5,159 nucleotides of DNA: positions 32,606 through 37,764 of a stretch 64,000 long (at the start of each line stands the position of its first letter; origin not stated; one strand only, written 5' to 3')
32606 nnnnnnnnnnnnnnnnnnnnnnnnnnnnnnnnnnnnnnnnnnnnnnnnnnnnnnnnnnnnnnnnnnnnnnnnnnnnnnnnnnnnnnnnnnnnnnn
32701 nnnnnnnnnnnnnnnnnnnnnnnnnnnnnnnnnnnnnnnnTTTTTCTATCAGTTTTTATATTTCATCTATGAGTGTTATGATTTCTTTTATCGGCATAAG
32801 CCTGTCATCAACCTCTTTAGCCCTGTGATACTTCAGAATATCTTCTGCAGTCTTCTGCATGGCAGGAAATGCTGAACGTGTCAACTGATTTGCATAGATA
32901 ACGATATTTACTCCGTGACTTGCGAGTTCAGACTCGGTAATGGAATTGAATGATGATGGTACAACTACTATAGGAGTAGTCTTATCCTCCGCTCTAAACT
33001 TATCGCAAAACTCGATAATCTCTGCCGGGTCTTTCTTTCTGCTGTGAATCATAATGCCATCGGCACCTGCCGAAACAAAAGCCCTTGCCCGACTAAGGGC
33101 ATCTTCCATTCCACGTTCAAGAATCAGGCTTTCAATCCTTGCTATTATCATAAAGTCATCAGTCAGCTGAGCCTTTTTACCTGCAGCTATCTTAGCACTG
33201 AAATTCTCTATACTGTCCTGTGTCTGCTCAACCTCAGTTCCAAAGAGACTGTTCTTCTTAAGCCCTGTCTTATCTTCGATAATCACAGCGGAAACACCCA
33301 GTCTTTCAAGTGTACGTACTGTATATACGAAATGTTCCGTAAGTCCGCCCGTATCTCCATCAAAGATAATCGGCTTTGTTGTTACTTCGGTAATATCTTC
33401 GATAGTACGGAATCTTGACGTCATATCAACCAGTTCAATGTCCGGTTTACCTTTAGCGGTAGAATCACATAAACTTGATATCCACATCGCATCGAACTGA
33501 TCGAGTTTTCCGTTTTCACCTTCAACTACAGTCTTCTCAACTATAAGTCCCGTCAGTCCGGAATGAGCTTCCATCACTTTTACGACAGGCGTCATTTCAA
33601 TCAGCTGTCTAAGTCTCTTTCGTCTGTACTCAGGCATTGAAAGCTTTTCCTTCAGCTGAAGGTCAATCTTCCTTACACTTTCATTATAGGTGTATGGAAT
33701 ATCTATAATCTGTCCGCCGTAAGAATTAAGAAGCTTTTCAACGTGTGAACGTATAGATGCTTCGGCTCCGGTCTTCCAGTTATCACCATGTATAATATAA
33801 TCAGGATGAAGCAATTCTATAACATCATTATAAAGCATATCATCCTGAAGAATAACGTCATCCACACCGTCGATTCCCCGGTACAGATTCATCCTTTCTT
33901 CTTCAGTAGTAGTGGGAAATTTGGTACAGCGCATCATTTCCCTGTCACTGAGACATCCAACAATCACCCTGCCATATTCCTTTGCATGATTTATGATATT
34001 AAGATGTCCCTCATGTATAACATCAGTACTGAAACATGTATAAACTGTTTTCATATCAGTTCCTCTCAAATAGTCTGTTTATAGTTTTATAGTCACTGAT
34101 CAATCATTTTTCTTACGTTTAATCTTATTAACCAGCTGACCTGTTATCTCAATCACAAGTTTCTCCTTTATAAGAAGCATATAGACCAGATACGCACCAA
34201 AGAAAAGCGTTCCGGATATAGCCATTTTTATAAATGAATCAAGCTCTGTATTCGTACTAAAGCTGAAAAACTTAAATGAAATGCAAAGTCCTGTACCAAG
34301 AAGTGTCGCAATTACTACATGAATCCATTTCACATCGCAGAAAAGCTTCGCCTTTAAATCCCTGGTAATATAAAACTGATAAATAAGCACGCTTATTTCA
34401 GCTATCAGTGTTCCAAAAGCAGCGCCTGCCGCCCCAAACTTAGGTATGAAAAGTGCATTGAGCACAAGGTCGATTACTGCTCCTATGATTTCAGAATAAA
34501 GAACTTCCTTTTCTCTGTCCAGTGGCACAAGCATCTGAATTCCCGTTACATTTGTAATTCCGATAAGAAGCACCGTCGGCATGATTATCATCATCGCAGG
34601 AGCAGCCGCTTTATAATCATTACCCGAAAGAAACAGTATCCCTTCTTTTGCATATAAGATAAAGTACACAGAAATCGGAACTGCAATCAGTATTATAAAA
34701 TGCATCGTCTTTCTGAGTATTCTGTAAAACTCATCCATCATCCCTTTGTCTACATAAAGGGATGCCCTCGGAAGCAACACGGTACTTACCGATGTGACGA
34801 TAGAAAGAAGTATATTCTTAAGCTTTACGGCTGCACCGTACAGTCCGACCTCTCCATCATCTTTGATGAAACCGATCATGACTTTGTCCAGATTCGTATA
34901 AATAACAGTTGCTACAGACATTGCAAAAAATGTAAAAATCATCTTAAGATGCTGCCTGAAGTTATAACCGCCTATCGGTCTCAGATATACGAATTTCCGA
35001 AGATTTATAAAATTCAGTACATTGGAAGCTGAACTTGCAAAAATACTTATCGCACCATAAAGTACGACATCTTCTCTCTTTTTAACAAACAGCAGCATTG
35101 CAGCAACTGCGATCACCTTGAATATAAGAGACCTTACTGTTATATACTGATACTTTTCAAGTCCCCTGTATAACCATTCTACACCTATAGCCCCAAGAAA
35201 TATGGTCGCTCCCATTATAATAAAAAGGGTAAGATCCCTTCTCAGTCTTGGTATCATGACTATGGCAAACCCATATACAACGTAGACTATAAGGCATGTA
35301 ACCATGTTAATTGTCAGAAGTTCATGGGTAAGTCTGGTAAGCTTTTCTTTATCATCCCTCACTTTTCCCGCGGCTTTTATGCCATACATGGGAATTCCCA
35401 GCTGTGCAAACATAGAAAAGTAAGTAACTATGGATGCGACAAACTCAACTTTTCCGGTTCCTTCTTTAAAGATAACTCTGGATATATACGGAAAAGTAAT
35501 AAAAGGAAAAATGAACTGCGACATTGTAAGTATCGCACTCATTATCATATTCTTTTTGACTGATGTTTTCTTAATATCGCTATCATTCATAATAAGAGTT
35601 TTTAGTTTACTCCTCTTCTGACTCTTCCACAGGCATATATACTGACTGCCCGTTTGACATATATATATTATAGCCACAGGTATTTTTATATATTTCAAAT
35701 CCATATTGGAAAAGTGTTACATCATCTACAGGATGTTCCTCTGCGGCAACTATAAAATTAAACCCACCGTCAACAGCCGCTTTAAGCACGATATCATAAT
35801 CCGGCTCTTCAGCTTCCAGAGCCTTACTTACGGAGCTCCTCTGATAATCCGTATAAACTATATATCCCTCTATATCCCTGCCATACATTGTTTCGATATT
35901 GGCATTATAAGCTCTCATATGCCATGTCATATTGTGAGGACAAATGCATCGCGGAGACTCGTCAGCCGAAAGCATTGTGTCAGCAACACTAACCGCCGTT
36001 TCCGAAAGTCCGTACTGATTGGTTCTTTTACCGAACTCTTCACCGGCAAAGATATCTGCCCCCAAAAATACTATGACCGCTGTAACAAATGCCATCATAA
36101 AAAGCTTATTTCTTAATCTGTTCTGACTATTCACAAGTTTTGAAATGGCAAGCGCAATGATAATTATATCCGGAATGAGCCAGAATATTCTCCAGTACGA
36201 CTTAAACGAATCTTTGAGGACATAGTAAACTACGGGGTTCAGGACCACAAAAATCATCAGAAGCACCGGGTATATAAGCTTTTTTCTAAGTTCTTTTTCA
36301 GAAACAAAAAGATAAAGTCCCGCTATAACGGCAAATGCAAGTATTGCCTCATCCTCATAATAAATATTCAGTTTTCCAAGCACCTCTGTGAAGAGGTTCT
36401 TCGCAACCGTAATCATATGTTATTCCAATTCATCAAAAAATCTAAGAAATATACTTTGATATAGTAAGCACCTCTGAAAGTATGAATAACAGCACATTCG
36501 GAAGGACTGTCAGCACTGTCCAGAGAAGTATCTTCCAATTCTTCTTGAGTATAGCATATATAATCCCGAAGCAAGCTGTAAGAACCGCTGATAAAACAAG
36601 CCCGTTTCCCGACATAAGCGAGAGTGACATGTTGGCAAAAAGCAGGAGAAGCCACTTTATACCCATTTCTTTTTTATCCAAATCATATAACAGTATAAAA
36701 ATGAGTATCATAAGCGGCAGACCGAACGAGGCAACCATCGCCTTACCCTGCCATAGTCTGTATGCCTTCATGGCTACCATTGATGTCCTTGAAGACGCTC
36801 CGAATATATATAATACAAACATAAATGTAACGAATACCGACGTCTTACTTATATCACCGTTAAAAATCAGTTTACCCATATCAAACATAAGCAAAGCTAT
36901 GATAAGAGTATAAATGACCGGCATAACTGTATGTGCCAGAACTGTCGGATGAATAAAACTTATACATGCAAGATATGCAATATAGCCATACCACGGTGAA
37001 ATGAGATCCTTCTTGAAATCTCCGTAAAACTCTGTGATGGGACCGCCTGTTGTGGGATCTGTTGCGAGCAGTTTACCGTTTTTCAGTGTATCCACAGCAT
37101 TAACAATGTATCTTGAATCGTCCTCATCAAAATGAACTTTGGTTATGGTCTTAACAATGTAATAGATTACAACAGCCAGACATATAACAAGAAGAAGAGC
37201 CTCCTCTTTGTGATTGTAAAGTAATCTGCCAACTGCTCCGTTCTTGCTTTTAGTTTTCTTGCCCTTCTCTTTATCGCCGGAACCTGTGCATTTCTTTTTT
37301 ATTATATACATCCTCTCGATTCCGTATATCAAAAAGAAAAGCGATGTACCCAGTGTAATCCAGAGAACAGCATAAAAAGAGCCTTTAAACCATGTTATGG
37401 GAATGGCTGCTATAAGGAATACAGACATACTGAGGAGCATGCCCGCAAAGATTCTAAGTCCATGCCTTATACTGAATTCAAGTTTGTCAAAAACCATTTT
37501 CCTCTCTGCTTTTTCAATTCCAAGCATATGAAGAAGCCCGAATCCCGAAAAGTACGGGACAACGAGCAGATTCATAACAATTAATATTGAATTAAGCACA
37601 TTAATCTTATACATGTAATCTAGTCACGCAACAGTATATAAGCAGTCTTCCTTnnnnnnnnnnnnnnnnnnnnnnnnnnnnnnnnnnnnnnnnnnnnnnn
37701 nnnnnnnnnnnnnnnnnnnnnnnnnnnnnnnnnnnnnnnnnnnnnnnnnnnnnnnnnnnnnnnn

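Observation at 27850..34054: Phosphonate cassette with no AEP transaminase or Fe-alcohol dehydrogenase: four unassigned enzymes between pepM and ppd point to an undescribed phosphonate head group on a wall glycan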

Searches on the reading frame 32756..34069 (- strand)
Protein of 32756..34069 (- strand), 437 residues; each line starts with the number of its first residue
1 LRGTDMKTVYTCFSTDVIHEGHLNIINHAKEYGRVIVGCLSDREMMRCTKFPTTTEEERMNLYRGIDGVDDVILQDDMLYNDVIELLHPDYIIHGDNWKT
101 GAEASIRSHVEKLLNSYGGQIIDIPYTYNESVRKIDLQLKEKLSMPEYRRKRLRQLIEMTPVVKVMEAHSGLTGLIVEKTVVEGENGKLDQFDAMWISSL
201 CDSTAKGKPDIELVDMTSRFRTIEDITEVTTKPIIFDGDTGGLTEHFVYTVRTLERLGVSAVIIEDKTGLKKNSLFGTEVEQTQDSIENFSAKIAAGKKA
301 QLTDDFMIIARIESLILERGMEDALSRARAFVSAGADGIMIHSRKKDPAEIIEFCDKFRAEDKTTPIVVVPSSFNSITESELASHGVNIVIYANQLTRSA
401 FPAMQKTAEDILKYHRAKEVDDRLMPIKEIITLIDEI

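Call 3: search_protein_families(library=pfam, proteins=[window:32756-34069:-], max_evalue=0.01)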
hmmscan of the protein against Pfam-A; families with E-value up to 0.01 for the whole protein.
window:32756-34069:- (437 aa): 2 families
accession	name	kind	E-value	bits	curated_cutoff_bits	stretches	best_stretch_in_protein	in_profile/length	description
PF13714.12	PEP_mutase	-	2.9e-57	194.5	31.5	1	153-412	1-240/240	Phosphoenolpyruvate phosphomutase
PF01467.32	CTP_transf_like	-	1.3e-11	45.2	21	1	16-125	7-113/133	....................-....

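Call 4: search_protein_families(library=ncbifam, proteins=[window:32756-34069:-], max_evalue=0.01)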
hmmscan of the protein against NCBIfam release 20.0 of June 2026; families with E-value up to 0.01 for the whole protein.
window:32756-34069:- (437 aa): 11 families
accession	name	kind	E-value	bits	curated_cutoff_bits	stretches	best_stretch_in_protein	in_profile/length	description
TIGR02320.1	PEP_mutase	equivalog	3.5e-124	413.4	319.55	1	153-435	1-281/284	phosphoenolpyruvate mutase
TIGR02321.1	Pphn_pyruv_hyd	equivalog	2.6e-42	144.9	374.4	1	153-433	7-275/290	phosphonopyruvate hydrolase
TIGR02317.1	prpB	equivalog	1.9e-28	99.5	354.4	1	150-430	2-266/285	methylisocitrate lyase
NF008455.0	PRK11320.1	equivalog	2.1e-23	83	353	1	194-417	42-256/295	methylisocitrate lyase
TIGR02199.1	rfaE_dom_II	equivalog_domain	2.4e-14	53.4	181.5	1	4-135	9-138/144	D-glycero-beta-D-manno-heptose 1-phosphate adenylyltransferase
TIGR02319.1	CPEP_Pphonmut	equivalog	5.1e-13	48.9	420.05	1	202-394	48-234/294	carboxyvinyl-carboxyphosphonate phosphorylmutase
NF008454.0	PRK11316.1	equivalog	3.1e-08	32.7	521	1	7-132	341-464/475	bifunctional D-glycero-beta-D-manno-heptose-7-phosphate kinase/D-glycero-beta-D-manno-heptose 1-phosphate adenylyltransferase HldE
TIGR00125.1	cyt_tran_rel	domain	2.8e-06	27.4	27.7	1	16-71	9-64/65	adenylyltransferase/cytidyltransferase family protein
TIGR01518.1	g3p_cytidyltrns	equivalog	1.4e-05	25.2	165.4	1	14-100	6-94/125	glycerol-3-phosphate cytidylyltransferase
NF001985.0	PRK00777.1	subfamily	0.0013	18.9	104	1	16-47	14-46/157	pantetheine-phosphate adenylyltransferase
NF045965.1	RibF_rel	equivalog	0.0053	16.2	200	1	16-118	22-139/279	FAD synthase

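Call 79: search_solved_structures(query=window:32756-34069:-, max_evalue=0.00001)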
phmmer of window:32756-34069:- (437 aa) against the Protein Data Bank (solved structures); distinct sequences matched with E-value up to 0.00001: 19.
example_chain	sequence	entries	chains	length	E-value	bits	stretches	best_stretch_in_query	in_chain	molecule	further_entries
5unc_A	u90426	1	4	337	3.8e-41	144.4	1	146-432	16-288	PHOSPHOENOLPYRUVATE PHOSPHOMUTASE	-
1m1b_A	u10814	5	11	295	3.7e-38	134.5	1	150-433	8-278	PHOSPHOENOLPYRUVATE PHOSPHOMUTASE | PROTEIN (PHOSPHOENOLPYRUVATE MUTASE)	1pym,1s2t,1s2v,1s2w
2dua_A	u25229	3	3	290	1.6e-37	132.4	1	191-433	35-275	Phosphonopyruvate hydrolase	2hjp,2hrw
1s2u_A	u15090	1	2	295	4.1e-37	131.1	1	150-433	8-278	Phosphoenolpyruvate phosphomutase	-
5x3d_A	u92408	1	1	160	3.6e-25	91.8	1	5-141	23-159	Phosphoenolpyruvate phosphomutase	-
6t4v_C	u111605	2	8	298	2.3e-15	59.4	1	192-415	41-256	2-methylisocitrate lyase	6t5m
9hra_A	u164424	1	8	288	2.7e-14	55.9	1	192-416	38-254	2-methylisocitrate lyase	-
9hgk_A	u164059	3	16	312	3.5e-14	55.6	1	192-414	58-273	2-methylisocitrate lyase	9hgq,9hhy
9hgo_A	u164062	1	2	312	9.1e-14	54.2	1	192-414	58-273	2-methylisocitrate lyase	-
9hhs_A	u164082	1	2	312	1.2e-13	53.7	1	192-414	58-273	2-methylisocitrate lyase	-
1o5q_A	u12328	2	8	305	4.2e-13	52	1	205-418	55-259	Probable methylisocitrate lyase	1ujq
4iqd_A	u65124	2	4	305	4.9e-13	51.8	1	142-403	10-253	Carboxyvinyl-carboxyphosphonate phosphorylmutase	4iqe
1xg3_A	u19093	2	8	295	1.2e-12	50.5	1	205-416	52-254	Probable methylisocitrate lyase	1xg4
1mum_A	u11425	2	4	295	3e-12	49.2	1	205-416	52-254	2-methylisocitrate lyase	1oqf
3eoo_A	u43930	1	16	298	1.1e-10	44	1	193-408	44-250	Methylisocitrate lyase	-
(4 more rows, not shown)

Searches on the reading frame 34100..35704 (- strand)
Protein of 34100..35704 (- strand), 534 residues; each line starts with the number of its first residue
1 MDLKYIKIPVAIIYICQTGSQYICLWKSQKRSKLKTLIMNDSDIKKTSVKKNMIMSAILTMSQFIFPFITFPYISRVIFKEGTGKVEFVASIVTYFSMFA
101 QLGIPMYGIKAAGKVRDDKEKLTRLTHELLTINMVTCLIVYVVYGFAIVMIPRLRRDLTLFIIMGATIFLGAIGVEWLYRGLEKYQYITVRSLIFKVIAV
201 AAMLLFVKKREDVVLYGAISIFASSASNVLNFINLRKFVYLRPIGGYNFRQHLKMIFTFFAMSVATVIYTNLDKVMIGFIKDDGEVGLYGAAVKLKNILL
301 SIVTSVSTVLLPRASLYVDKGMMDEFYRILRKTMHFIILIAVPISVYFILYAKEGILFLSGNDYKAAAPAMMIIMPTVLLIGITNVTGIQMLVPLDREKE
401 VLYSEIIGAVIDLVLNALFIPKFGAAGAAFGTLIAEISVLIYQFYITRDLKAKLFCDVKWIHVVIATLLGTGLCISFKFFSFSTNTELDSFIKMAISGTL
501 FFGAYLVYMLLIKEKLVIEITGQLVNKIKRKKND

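Call 8: search_protein_families(library=pfam, proteins=[window:34100-35704:-], max_evalue=0.001)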
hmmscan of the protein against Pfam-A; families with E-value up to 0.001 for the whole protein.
window:34100-35704:- (534 aa): 4 families
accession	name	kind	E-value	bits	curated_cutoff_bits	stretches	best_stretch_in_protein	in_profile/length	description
PF01943.22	Polysacc_synt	-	1.3e-35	123.6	28.2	1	50-315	2-271/274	Polysaccharide biosynthesis protein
PF13440.11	Polysacc_synt_3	-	4.2e-11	43.1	23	1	76-368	4-292/293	Polysaccharide biosynthesis protein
PF03023.19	MurJ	-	2.4e-09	36.8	27.4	1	117-473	47-423/451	Lipid II flippase MurJ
PF01554.23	MatE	-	2.1e-07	31.2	24.9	1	261-417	4-160/161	MatE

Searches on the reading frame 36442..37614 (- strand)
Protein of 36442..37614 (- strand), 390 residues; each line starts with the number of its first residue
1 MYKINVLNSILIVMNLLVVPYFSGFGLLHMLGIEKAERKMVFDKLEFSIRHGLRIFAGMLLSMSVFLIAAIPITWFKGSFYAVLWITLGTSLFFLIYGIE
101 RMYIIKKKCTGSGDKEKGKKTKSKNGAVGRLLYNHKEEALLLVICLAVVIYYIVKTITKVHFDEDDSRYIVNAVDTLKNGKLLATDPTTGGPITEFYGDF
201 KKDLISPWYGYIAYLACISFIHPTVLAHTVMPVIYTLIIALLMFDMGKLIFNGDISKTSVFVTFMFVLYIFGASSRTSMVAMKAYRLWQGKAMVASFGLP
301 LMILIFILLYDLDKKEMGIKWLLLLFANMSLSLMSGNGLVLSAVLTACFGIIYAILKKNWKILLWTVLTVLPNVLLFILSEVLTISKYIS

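Call 8: search_protein_families(library=pfam, proteins=[window:36442-37614:-], max_evalue=0.001)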
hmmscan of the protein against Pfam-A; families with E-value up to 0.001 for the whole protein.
window:36442-37614:- (390 aa): 1 family
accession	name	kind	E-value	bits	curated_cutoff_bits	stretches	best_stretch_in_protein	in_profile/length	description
PF19554.4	DUF6077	-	1.3e-66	225.2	27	1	6-378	2-348/354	Family of unknown function (DUF6077)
